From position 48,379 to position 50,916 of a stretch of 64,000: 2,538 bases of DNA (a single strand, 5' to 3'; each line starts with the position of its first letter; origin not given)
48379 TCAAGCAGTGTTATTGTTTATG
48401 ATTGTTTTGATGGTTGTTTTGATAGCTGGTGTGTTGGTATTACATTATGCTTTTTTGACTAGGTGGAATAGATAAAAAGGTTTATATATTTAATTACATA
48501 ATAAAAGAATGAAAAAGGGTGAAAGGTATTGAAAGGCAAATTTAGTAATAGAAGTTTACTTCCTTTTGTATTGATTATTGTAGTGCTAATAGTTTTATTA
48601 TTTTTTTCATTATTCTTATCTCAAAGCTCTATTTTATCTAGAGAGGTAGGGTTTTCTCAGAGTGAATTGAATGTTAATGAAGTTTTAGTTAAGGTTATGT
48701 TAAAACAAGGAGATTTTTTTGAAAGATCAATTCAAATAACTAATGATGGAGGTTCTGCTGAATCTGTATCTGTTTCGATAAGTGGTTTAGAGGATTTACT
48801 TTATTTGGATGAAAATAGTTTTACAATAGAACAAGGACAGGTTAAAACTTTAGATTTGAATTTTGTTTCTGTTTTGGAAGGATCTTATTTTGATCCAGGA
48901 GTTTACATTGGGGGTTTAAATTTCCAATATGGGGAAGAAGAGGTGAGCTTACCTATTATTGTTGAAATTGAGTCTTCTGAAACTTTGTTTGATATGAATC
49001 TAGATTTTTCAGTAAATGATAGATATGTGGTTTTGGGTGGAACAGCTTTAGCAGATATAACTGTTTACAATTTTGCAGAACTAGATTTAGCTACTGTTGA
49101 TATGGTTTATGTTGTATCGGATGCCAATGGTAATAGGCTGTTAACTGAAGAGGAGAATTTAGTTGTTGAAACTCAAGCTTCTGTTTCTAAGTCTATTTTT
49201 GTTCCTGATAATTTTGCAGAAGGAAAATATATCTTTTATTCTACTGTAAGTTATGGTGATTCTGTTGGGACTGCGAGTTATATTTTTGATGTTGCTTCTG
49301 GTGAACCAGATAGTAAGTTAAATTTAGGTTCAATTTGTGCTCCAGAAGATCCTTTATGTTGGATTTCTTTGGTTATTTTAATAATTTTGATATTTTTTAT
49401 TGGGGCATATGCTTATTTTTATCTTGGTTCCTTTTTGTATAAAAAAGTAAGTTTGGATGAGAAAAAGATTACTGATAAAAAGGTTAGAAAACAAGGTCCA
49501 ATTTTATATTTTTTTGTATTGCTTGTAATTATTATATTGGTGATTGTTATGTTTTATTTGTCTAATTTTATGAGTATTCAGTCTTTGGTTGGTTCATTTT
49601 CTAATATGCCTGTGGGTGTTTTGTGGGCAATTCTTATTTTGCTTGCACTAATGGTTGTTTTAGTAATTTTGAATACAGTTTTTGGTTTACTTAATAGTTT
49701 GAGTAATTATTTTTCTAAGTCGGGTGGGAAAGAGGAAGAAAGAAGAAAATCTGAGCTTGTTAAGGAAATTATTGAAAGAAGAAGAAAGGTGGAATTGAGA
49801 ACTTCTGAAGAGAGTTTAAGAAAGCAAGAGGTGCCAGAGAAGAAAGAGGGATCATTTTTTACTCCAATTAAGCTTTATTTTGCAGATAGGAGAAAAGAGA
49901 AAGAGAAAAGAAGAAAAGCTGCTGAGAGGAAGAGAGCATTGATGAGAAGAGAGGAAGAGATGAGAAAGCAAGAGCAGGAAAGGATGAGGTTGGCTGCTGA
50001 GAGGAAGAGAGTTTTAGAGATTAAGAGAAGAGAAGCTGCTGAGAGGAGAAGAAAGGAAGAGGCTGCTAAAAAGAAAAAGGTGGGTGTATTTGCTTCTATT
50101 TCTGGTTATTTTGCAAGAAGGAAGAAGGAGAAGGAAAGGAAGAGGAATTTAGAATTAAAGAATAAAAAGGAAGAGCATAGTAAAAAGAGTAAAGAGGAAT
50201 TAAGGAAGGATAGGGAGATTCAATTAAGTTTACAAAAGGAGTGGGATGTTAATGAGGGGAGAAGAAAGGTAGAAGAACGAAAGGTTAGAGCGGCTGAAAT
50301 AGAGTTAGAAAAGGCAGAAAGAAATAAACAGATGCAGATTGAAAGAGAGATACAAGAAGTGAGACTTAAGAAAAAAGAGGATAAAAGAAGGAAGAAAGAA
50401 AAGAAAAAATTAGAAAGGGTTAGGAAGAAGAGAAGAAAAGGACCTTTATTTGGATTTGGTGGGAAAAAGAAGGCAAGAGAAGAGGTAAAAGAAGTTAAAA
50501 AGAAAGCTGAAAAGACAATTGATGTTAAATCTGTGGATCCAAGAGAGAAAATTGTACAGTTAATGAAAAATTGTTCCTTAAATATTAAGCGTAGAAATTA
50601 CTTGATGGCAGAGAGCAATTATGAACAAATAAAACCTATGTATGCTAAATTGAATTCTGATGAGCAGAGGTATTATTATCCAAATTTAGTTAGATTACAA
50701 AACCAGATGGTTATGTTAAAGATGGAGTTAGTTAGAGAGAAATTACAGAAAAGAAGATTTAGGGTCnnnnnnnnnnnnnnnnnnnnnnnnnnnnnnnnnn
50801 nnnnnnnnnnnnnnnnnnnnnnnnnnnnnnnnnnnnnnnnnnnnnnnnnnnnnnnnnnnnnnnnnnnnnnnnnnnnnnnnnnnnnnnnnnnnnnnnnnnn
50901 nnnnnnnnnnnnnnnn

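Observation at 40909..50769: HTH regulator + giant adhesin + 4-TM partner sharing a membrane-proximal double-Ig module: candidate undescribed surface system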

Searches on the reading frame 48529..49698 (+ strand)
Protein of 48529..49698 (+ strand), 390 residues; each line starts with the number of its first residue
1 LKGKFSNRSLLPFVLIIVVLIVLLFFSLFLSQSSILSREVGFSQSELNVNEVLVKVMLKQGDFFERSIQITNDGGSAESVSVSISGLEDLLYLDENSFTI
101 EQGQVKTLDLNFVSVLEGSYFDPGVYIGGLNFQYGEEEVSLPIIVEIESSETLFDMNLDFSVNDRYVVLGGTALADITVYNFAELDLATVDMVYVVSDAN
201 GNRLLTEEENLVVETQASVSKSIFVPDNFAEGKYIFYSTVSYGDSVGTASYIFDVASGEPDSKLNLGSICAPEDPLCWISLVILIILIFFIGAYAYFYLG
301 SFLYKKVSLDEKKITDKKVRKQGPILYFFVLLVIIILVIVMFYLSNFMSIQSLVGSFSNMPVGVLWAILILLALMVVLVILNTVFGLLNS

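Call 13: search_protein_families(library=pfam, proteins=[window:48529-49698:+], max_evalue=10)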
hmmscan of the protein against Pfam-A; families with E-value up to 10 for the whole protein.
window:48529-49698:+ (390 aa): 3 families
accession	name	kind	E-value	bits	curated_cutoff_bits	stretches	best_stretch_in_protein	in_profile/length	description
PF00689.26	Cation_ATPase_C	-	4.6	7.4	27.3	1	283-387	55-147/175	Cation transporting ATPase, C-terminus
PF11837.13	INV_N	-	9.1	7.3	27.8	1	6-38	19-46/109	Beta-fructofuranosidase, N-terminal domain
PF07895.16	DUF1673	-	9.2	6.6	30.4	1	282-372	90-175/204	Protein of unknown function (DUF1673)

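Call 14: find_homologous_proteins(query=window:48529-49698:+, max_evalue=0.001)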
Query window:48529-49698:+ (390 aa): 6 proteins with E <= 0.001 among 8000 candidates.
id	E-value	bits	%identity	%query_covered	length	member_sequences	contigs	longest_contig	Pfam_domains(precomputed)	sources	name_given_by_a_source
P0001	2.5e-135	469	57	100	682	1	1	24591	-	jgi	jgi:hypothetical protein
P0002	8.2e-124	431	54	94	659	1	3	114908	-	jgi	-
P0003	1.0e-110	388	56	83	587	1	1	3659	-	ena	-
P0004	1.2e-110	388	56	83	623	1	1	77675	-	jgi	jgi:hypothetical protein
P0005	8.4e-39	152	42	64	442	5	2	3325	-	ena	-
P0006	3.3e-19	87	33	53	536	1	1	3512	-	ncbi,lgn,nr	ncbi:hypothetical protein HYU21_01315 [Candidatus Woesearchaeota archaeon]|nr:hypothetical protein [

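Call 15: find_encoding_contigs(protein=P0002, flank=10000, max_places=3)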
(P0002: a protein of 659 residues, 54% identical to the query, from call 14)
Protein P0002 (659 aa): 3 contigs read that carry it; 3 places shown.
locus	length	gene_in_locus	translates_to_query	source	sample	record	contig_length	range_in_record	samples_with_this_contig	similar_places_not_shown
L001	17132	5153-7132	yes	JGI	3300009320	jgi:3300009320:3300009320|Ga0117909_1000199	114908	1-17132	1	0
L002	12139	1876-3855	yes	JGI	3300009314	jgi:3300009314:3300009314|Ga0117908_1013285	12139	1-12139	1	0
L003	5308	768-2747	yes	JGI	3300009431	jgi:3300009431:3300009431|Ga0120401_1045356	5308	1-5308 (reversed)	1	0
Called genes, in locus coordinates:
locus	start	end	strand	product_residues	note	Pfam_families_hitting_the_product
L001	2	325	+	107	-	?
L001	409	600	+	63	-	PF00196:GerE, PF04545:Sigma70_r4 (faint)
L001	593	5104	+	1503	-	-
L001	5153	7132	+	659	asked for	-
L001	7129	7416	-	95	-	PF21473:OB_Ssb-like (weak)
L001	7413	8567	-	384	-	PF12775:AAA_7 (weak), PF00308:Bac_DnaA (faint), PF00004:AAA, PF13173:AAA_14 (weak), PF13401:AAA_22 (faint), PF25361:AAA_lid_RFC1 (weak), PF21960:RCF1-5-like_lid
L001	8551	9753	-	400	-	-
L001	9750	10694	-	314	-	PF03215:Rad17 (weak), PF05496:RuvB_N, PF01078:Mg_chelatase (faint), PF13177:DNA_pol3_delta2, PF00004:AAA, PF13173:AAA_14 (weak), PF25361:AAA_lid_RFC1, PF08542:Rep_fac_C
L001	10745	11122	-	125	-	PF01938:TRAM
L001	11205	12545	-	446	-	PF17963:Big_9 (weak), PF18911:PKD_4 (faint), PF07705:CARDB (weak)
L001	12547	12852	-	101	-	-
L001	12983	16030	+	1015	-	PF00133:tRNA-synt_1, PF09334:tRNA-synt_1g, PF01406:tRNA-synt_1e (weak), PF08264:Anticodon_1, PF19302:DUF5915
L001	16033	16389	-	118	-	-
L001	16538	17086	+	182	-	PF00352:TBP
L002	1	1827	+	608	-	?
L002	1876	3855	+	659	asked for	-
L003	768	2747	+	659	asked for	-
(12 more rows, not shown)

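Call 16: find_encoding_contigs(protein=P0004, flank=10000, max_places=3)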
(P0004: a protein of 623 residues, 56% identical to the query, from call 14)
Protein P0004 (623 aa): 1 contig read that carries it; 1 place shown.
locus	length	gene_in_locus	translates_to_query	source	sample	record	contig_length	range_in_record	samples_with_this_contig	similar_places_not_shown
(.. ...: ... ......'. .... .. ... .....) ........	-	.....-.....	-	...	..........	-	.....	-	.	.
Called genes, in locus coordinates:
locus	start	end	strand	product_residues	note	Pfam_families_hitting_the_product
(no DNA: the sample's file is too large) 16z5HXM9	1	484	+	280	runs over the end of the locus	PF01435:Peptidase_M48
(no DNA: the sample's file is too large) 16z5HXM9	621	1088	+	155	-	PF13936:HTH_38 (faint), PF08281:Sigma70_r4_2 (faint)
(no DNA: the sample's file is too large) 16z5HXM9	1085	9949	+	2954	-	PF13385:Laminin_G_3, PF13385:Laminin_G_3, PF05048:NosD, PF13385:Laminin_G_3, PF02210:Laminin_G_2 (weak), PF13229:Beta_helix, PF05048:NosD, PF13385:Laminin_G_3, +2 more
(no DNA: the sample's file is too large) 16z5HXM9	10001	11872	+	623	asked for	-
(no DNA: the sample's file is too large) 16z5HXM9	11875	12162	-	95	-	PF21473:OB_Ssb-like (weak)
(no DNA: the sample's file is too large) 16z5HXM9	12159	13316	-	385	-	PF12775:AAA_7 (weak), PF00004:AAA, PF00910:RNA_helicase (faint), PF07728:AAA_5 (faint), PF21960:RCF1-5-like_lid (weak)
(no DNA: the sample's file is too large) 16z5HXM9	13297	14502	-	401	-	-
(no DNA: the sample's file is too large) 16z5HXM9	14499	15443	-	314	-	PF03215:Rad17 (weak), PF05496:RuvB_N, PF00004:AAA, PF13173:AAA_14 (weak), PF13177:DNA_pol3_delta2, PF25361:AAA_lid_RFC1, PF08542:Rep_fac_C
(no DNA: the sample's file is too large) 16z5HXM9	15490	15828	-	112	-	PF01938:TRAM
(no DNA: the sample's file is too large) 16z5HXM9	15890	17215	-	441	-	PF07705:CARDB (weak)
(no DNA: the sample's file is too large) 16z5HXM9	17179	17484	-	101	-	-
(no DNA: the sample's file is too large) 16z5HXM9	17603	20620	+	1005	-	PF00133:tRNA-synt_1, PF01921:tRNA-synt_1f (faint), PF09334:tRNA-synt_1g, PF01406:tRNA-synt_1e (weak), PF08264:Anticodon_1, PF19302:DUF5915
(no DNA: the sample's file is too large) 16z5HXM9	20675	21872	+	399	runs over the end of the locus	PF04960:Glutaminase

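Call 17: find_encoding_contigs(protein=P0001, flank=10000, max_places=3)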
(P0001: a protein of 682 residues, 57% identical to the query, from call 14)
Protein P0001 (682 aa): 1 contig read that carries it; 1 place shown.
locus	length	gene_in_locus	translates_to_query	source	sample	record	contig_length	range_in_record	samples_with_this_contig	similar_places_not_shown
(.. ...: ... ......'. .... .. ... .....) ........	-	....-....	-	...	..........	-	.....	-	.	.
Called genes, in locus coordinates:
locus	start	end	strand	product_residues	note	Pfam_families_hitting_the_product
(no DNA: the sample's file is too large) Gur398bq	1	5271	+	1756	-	PF13385:Laminin_G_3, PF13229:Beta_helix (weak), PF05048:NosD, PF13229:Beta_helix, PF13385:Laminin_G_3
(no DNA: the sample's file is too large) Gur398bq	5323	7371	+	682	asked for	-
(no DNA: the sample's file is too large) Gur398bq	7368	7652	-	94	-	PF21473:OB_Ssb-like (weak)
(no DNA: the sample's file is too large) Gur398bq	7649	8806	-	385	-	PF12775:AAA_7 (weak), PF00004:AAA, PF07728:AAA_5 (faint), PF25361:AAA_lid_RFC1 (weak), PF21960:RCF1-5-like_lid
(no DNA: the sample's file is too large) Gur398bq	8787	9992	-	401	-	-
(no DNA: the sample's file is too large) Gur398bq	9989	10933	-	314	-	PF03215:Rad17 (weak), PF05496:RuvB_N, PF04851:ResIII (faint), PF13177:DNA_pol3_delta2, PF00004:AAA, PF13173:AAA_14 (weak), PF25361:AAA_lid_RFC1, PF08542:Rep_fac_C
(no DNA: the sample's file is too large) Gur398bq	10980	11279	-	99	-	PF01938:TRAM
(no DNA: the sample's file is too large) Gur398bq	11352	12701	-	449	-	PF07705:CARDB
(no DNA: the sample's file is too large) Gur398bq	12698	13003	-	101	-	-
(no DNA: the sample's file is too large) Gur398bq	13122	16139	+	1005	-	PF00133:tRNA-synt_1, PF09334:tRNA-synt_1g, PF01406:tRNA-synt_1e (weak), PF08264:Anticodon_1, PF19302:DUF5915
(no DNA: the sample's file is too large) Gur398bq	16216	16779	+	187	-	PF00352:TBP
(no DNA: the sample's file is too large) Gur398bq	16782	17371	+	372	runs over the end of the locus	-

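Call 18: find_encoding_contigs(protein=P0006, flank=10000, max_places=4)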
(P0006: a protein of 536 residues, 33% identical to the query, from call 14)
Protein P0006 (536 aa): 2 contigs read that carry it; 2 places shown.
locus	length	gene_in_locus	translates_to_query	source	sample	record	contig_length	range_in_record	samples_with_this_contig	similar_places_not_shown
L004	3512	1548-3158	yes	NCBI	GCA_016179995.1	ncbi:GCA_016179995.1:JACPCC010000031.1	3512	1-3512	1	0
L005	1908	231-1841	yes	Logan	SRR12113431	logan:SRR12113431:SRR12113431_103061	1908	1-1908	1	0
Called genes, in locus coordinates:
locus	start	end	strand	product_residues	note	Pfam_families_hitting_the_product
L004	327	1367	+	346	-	PF04055:Radical_SAM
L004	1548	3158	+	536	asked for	-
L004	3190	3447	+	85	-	-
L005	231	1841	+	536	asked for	-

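Call 19: find_encoding_contigs(protein=P0005, flank=10000, max_places=4)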
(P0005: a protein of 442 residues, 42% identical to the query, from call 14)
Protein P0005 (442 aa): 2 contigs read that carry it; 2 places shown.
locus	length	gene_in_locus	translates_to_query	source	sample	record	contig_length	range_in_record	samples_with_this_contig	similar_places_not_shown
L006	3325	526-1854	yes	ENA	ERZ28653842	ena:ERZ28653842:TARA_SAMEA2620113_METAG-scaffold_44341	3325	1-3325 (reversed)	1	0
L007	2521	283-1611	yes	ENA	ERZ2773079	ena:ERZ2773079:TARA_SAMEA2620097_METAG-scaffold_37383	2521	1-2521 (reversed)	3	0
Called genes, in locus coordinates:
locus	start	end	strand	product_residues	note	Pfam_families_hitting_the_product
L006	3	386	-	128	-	?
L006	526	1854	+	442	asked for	-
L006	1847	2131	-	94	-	-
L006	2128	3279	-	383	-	PF03215:Rad17 (weak), PF12775:AAA_7 (weak), PF00004:AAA, PF00910:RNA_helicase (faint), PF07728:AAA_5 (weak), PF13173:AAA_14 (weak), PF25361:AAA_lid_RFC1 (weak), PF21960:RCF1-5-like_lid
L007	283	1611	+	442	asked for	-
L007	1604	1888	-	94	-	-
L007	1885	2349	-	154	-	-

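Call 70: search_protein_families(library=pfam, proteins=[L001:593-5101:+], max_evalue=0.0001)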
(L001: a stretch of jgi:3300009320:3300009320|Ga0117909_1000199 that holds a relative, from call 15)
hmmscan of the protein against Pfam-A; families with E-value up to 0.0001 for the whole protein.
L001:593-5101:+ (1503 aa): 2 families
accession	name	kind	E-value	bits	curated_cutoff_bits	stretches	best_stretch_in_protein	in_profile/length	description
PF13229.12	Beta_helix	-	9.2e-15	55.1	25.9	2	656-787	33-158/158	Right handed beta helix region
PF05048.19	NosD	-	7.2e-12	45.6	23.6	2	547-717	12-169/212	Periplasmic copper-binding protein (NosD)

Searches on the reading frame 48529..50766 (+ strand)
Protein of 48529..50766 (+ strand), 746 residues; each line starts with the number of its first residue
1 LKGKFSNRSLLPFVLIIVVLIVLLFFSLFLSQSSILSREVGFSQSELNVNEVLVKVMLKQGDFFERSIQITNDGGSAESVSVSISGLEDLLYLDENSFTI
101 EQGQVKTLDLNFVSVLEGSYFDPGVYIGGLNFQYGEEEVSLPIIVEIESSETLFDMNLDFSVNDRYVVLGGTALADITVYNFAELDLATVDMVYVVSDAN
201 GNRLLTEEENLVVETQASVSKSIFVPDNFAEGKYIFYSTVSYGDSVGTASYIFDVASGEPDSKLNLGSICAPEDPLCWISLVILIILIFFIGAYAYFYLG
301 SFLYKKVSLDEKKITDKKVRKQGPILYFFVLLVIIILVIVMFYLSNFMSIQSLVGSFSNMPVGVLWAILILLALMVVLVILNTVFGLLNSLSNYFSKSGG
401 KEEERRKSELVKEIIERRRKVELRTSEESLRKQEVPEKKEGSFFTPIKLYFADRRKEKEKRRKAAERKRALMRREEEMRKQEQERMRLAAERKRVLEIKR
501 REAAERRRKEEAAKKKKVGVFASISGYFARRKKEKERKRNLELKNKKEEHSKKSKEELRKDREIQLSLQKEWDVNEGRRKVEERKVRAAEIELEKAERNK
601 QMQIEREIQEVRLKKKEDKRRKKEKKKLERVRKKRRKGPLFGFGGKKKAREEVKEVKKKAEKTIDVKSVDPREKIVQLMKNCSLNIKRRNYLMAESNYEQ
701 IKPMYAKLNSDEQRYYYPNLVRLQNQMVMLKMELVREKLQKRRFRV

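Call 7: search_protein_families(library=pfam, proteins=[window:48529-50766:+], max_evalue=0.01)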
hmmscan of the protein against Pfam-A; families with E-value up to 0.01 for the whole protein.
window:48529-50766:+ (746 aa): 1 family
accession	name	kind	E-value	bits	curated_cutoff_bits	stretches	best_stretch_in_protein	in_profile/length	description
PF19529.4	DUF6057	-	0.0013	18.2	29.8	1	277-382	148-253/569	Family of unknown function (DUF6057)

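Call 52: search_protein_families(library=ncbifam, proteins=[window:48529-50766:+], max_evalue=0.1)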
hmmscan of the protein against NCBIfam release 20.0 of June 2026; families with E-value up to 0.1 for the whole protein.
window:48529-50766:+ (746 aa): 1 family
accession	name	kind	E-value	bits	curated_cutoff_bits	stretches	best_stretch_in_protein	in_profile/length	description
NF003256.0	PRK04214.1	equivalog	0.018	14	500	1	331-375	220-264/412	ribonuclease BN/unknown domain fusion protein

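Call 76: predict_structure(alignment_id=A4)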
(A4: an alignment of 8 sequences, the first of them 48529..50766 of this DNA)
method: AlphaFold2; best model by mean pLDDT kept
length: 746 residues; sequences in the alignment: 8
mean_pLDDT: 66.9   pTM: 0.36
mean pLDDT of the five models: 66.9, 66.6, 65.5, 64.0, 63.7
residues with pLDDT >= 90: 79; 70-90: 304; 50-70: 166; < 50: 197
segments of 3 or more residues with pLDDT < 50: 1-9, 30-44, 260-274, 301-327, 343-366, 386-407, 428-448, 514-539, 637-667, 744-746
pLDDT, mean of each block of 10 residues (from residue 1): 41 66 63 35 56 81 87 74 88 87 86 78 89 82 89 79 63 81 78 85 83 84 76 85 87 69 38 57 68 58 42 37 46 57 46 40 48 56 49 40 48 61 51 32 43 66 85 90 87 79 75 46 29 44 55 55 66 73 77 82 86 84 79 52 34 42 46 92 93 93 90 93 94 83 51
secondary structure, 60 per line:
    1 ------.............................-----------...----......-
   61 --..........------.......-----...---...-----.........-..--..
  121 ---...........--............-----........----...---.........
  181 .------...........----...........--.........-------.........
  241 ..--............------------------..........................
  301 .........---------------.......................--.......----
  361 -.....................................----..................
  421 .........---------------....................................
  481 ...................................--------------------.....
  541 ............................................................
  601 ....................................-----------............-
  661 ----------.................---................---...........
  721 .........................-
elements in order (helices of 4 or more, strands of 3 or more residues): H7-35 E47-49 E54-59 E63-72 E79-85 E91-93 E97-99 E105-113 E124-134 E137-148 E154-161 E166-168 E172-181 E188-198 E203-213 E216-224 E232-242 E245-256 H275-309 H325-347 H350-356 H362-398 H403-429 H445-515 H536-636 H648-659 H671-687 H691-706 H710-745

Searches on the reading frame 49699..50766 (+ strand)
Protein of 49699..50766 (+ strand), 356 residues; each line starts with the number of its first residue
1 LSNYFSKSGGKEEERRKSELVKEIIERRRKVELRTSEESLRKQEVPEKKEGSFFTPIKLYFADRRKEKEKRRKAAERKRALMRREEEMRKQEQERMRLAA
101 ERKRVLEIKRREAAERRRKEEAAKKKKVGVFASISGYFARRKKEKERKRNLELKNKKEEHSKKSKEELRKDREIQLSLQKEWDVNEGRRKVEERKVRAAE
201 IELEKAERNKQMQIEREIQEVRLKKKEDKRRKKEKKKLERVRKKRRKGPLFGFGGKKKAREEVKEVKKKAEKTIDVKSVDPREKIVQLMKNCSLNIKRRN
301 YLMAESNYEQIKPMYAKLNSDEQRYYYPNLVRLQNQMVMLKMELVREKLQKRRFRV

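Call 13: search_protein_families(library=pfam, proteins=[window:49699-50766:+], max_evalue=10)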
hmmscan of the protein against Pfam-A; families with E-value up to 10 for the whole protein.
window:49699-50766:+ (356 aa): 1 family
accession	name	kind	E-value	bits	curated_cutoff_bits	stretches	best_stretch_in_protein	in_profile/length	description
PF19412.4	DUF5982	-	0.55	10.6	23.9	1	38-57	9-28/64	Domain of unknown function (DUF5982)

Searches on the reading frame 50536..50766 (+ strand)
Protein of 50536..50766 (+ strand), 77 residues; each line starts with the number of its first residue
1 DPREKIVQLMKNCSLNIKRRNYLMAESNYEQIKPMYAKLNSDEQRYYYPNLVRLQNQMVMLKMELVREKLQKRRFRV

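Call 59: search_solved_structures(query=A3, max_evalue=10)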
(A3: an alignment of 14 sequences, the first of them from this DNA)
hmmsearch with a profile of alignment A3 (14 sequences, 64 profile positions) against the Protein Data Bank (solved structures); distinct sequences matched with E-value up to 10: 26.
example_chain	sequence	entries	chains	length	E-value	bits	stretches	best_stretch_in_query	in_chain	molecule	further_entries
7wgu_A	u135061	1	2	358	0.002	21.2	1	17-43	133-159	Iron uptake system protein EfeO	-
7q1g_A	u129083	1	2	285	0.0044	20.1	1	14-43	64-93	Peptidase_M75 domain-containing protein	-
9lnt_A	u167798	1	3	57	0.026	17.6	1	9-46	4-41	mAIT03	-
6jbo_A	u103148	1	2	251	0.034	17.3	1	16-43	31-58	Alginate-binding protein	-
3at7_A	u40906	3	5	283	0.047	16.8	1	16-43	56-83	Alginate-binding flagellin | Alginate-binding protein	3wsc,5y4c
8rte_A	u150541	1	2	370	0.05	16.8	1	10-55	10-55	Rap105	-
9lns_A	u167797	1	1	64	0.079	16.1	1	4-43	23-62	dAIT17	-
6xi6_A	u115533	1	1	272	0.18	15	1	10-46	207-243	helical fusion design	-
9n69_F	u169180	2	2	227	0.22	14.7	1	41-62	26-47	TIGR02646 family protein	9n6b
9lp2_C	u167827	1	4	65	0.29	14.3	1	4-43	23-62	dAID23.4S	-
6gr8_A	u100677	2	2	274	0.7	13.1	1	16-54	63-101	Aurora kinase C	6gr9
9esa_AAA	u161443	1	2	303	0.83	12.8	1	16-54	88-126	Aurora kinase C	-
3sz7_A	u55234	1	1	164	0.93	12.7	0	21-41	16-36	Hsc70 cochaperone (SGT)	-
2jua_A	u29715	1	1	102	1.2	12.3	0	5-43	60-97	de novo protein S836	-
9evs_j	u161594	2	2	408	1.4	12.1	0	19-40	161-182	mS76 (rPPR1)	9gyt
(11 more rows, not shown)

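Call 60: search_protein_families(library=pfam, alignment_id=A3, max_evalue=1)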
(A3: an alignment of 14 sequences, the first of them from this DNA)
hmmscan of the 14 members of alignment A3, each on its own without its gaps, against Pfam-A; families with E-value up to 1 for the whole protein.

A. member 1, seq(77 aa): 2 families
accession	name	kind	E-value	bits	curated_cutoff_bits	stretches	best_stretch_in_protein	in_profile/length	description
PF23679.1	UPA-FIIND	-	0.013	16.5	27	1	7-69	45-108/117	UPA-FIIND domain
PF21428.2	Gp7_helical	-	0.057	13.8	27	1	21-53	14-46/47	Baseplate wedge protein gp7, helical domain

B. families by the number of members that match (of 14 scanned): 22 families
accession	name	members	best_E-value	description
PF02561.19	FliS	4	0.033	Flagellar protein FliS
PF08590.15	DUF1771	3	0.00026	Domain of unknown function (DUF1771)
PF01895.24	PhoU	3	0.039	PhoU domain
PF20430.3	Eplus_motif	2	0.14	E+ motif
PF25243.1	WAV3_C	1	0.002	E3 ubiquitin-protein ligase WAV3-like, C-terminal domain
PF14276.11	DUF4363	1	0.0093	Domain of unknown function (DUF4363)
PF23679.1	UPA-FIIND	1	0.013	UPA-FIIND domain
PF13130.11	DUF3952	1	0.038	Domain of unknown function (DUF3952)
PF16811.11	TAtT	1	0.046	TRAP transporter T-component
PF03993.17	DUF349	1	0.047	Domain of Unknown Function (DUF349)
PF10158.14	LOH1CR12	1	0.048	Tumour suppressor protein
PF04220.17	YihI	1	0.053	Der GTPase activator (YihI)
PF21428.2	Gp7_helical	1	0.057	Baseplate wedge protein gp7, helical domain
PF22360.1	SbsC_spectrin-like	1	0.059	SbsC,spectrin-like repeat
PF06782.17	UPF0236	1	0.066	Uncharacterised protein family (UPF0236)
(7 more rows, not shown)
